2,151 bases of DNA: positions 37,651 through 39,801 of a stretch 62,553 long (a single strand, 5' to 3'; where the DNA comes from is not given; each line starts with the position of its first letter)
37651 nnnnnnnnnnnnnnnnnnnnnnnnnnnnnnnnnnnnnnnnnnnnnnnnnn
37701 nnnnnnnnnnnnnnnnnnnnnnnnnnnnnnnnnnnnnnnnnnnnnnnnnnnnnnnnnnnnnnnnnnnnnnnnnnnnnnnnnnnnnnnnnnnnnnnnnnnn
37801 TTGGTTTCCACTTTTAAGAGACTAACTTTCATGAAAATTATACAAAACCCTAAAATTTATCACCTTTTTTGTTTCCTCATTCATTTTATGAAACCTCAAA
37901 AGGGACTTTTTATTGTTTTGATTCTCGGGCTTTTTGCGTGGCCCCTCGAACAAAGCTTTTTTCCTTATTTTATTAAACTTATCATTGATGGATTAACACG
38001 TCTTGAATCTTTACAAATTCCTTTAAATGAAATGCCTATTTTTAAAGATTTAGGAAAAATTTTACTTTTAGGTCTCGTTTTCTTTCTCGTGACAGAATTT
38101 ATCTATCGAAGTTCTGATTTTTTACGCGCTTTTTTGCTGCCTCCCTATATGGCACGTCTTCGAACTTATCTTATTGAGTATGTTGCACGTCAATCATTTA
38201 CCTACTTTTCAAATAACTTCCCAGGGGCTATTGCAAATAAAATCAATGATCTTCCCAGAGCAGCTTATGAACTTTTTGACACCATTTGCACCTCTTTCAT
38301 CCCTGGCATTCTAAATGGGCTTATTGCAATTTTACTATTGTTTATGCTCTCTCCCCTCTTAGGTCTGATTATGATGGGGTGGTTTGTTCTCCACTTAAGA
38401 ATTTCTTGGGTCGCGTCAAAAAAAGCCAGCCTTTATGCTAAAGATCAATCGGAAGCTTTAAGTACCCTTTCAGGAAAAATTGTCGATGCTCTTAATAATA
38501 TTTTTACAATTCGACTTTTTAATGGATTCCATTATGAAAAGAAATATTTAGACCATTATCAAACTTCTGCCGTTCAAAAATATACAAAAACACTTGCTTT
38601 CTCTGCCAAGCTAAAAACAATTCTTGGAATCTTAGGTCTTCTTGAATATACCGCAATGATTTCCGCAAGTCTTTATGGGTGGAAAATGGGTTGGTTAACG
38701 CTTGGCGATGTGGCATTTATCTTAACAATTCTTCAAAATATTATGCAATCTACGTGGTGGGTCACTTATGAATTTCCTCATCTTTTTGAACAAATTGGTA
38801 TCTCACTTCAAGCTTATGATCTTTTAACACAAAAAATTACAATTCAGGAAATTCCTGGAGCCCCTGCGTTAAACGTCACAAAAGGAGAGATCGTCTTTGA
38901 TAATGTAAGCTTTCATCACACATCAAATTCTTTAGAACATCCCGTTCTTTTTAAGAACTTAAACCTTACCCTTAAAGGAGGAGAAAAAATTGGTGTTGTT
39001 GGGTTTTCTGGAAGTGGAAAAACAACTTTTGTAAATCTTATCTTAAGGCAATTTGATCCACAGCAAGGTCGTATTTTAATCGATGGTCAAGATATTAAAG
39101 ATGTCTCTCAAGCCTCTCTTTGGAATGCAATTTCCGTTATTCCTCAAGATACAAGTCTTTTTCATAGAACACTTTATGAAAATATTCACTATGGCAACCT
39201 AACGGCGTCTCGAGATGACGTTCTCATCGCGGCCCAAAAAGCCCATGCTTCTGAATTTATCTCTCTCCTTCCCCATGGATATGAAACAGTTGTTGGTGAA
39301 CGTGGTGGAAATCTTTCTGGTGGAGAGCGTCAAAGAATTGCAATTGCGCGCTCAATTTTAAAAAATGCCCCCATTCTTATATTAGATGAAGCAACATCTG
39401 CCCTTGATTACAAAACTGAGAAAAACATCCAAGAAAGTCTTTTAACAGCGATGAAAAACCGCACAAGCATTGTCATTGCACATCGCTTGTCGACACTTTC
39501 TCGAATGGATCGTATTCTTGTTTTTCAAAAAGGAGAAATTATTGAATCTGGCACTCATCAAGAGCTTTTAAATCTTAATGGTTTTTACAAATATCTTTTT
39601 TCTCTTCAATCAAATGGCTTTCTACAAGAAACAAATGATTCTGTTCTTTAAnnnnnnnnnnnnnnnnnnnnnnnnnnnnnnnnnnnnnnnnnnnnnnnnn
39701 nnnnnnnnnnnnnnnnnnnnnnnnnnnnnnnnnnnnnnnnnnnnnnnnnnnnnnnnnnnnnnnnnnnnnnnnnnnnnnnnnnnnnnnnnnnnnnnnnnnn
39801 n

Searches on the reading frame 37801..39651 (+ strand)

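Call 10: search_protein_families(library=ncbifam, proteins=[window:37801-39651:+], max_evalue=0.00001)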
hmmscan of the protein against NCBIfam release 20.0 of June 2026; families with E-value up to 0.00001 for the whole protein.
window:37801-39651:+ (616 aa): 185 families (the best 25 are shown)
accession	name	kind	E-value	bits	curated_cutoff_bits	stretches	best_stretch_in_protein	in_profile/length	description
TIGR02203.1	MsbA_lipidA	equivalog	7.4e-103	345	602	1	25-604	4-570/572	lipid A export permease/ATP-binding protein MsbA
NF010178.0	PRK13657.1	equivalog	5.5e-96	322.3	733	1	175-609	142-574/588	glucan ABC transporter ATP-binding protein/ permease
TIGR02204.1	MsbA_rel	hypoth_equivalog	2.4e-94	317.1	780.4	1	113-603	86-575/576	ABC transporter, permease/ATP-binding protein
NF045513.1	HepA_fam_ABC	equivalog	4.8e-88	296.1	725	1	96-598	107-605/610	heterocyst formation ABC transporter subunit HepA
TIGR01846.1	type_I_sec_HlyB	subfamily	1.3e-86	291.5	725.55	1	119-604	213-693/694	type I secretion system permease/ATPase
TIGR00958.1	3a01208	subfamily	2e-82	277.6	874.6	1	22-599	148-710/711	antigen peptide transporter 2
NF052233.1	CphA_assoc_ABC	equivalog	7e-82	276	880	1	337-609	482-749/766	cyanophycin metabolism-associated ABC transporter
NF008381.0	PRK11176.1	equivalog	8.7e-82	275.3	867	1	178-604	158-580/582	lipid A ABC transporter ATP-binding protein/permease MsbA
TIGR01192.1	chvA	subfamily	8.4e-79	265.7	585.4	1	148-610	116-575/585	glucan export ABC transporter ATP-binding protein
TIGR03375.1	type_I_sec_LssB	subfamily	4.3e-76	256.6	693.1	1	174-591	276-690/696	type I secretion system permease/ATPase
TIGR03796.1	NHLM_micro_ABC1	equivalog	3.2e-74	250.4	853.3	1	122-599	231-708/710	NHLP family bacteriocin export ABC transporter peptidase/permease/ATPase subunit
TIGR03797.1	NHLM_micro_ABC2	equivalog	7.4e-71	239.6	709.4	1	126-603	217-685/686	NHLP bacteriocin export ABC transporter permease/ATPase subunit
NF008364.0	PRK11160.1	equivalog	9.8e-67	225.8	630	1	170-599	145-571/575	heme ABC transporter ATP-binding protein/permease CydC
TIGR02857.1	CydD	equivalog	1.3e-64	219.1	435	1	119-574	78-528/529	thiol reductant ABC exporter subunit CydD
NF008055.0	PRK10789.1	equivalog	1.2e-63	215.5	845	1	44-604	25-572/590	SmdA family multidrug ABC transporter permease/ATP-binding protein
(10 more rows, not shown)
